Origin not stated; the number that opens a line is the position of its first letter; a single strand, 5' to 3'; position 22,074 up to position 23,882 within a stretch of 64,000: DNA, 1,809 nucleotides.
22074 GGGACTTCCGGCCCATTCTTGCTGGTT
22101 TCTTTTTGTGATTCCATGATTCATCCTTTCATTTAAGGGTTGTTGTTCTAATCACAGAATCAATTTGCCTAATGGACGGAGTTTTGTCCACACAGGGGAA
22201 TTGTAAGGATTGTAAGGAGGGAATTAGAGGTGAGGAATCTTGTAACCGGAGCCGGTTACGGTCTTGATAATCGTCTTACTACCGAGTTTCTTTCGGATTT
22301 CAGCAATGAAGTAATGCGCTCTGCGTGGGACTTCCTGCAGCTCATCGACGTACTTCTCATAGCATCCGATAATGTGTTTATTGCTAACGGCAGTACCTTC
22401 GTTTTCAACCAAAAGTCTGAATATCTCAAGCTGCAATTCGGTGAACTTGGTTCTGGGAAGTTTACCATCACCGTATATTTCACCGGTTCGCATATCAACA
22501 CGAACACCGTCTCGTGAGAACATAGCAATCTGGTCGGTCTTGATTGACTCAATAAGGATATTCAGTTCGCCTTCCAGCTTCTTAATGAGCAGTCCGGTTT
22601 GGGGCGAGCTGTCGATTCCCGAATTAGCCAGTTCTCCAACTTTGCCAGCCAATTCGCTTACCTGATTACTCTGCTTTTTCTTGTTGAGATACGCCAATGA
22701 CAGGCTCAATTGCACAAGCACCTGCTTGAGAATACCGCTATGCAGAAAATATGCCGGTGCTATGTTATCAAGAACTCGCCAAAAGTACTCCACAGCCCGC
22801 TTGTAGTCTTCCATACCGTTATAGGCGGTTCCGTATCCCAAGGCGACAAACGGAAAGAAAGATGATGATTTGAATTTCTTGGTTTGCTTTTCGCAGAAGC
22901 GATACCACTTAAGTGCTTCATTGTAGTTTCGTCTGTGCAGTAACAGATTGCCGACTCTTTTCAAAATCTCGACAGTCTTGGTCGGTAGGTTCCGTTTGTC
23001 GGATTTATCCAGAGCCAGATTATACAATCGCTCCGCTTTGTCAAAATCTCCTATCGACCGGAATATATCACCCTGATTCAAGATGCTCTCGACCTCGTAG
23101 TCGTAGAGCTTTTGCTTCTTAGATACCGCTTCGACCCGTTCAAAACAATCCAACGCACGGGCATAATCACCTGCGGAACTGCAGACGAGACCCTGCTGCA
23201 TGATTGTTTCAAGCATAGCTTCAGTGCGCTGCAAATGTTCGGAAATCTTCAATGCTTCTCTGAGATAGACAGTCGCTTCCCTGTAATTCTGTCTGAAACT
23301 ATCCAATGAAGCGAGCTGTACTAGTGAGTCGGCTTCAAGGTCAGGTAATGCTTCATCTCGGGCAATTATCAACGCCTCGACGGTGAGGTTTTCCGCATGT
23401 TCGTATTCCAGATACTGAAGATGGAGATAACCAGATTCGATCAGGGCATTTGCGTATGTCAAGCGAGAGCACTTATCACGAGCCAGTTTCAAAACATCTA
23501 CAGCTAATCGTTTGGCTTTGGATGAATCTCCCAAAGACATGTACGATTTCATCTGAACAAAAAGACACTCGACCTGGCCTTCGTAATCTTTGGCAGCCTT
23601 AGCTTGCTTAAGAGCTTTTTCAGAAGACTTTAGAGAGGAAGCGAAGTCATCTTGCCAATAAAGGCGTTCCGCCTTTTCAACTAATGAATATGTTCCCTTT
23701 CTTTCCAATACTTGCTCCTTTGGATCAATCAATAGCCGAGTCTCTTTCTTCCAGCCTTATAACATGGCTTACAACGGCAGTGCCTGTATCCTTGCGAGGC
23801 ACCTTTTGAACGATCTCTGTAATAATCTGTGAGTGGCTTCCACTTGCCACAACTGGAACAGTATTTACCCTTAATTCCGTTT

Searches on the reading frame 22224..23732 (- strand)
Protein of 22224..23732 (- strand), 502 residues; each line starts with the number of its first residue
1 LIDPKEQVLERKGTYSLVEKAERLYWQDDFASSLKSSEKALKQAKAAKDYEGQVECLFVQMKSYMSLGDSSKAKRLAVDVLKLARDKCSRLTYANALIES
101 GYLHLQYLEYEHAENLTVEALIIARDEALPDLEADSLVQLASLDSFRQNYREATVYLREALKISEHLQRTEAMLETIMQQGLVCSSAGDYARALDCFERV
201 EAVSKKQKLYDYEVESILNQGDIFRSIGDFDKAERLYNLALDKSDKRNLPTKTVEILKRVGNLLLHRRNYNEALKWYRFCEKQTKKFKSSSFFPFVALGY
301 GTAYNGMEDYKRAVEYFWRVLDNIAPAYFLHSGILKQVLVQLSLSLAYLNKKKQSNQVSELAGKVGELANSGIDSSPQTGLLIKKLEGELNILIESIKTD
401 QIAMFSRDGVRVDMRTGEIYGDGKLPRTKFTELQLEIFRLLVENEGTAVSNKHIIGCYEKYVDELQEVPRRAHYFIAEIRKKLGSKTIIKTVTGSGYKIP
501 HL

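Call 10: search_protein_families(library=pfam, proteins=[window:22224-23732:-], max_evalue=0.001)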
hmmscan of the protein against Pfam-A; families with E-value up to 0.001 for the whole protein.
window:22224-23732:- (502 aa): 11 families
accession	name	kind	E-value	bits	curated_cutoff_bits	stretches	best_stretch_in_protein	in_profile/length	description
PF13424.12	TPR_12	-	1e-18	67.7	30.1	2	178-242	6-73/77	Tetratricopeptide repeat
PF00515.34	TPR_1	-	1e-16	60.4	27.8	0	179-200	6-27/34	Tetratricopeptide repeat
PF17874.7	TPR_MalT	-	1.1e-14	54.9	45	2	147-275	14-143/336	MalT-like TPR region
PF07719.23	TPR_2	-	6.8e-13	48.1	27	0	179-200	6-27/34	Tetratricopeptide repeat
PF13181.12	TPR_8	-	5.8e-10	39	25.7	0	215-241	2-28/34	Tetratricopeptide repeat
PF13176.12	TPR_7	-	4e-09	36.3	27.9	0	217-244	2-31/36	Tetratricopeptide repeat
PF13374.12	TPR_10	-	2.5e-08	34.1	27.5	0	134-166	2-34/42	Tetratricopeptide repeat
PF13428.12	TPR_14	-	8.6e-08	32.6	23.5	0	221-243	8-30/44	Tetratricopeptide repeat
PF00486.34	Trans_reg_C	-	6.8e-06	26.5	26.2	1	429-498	5-76/77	Transcriptional regulatory protein, C terminal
PF10602.15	RPN7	-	2.3e-05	24.6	29.6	0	131-212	70-151/174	26S proteasome subunit RPN7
PF13432.12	TPR_16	-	3.5e-05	24.6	32.7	0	187-245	10-62/65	Tetratricopeptide repeat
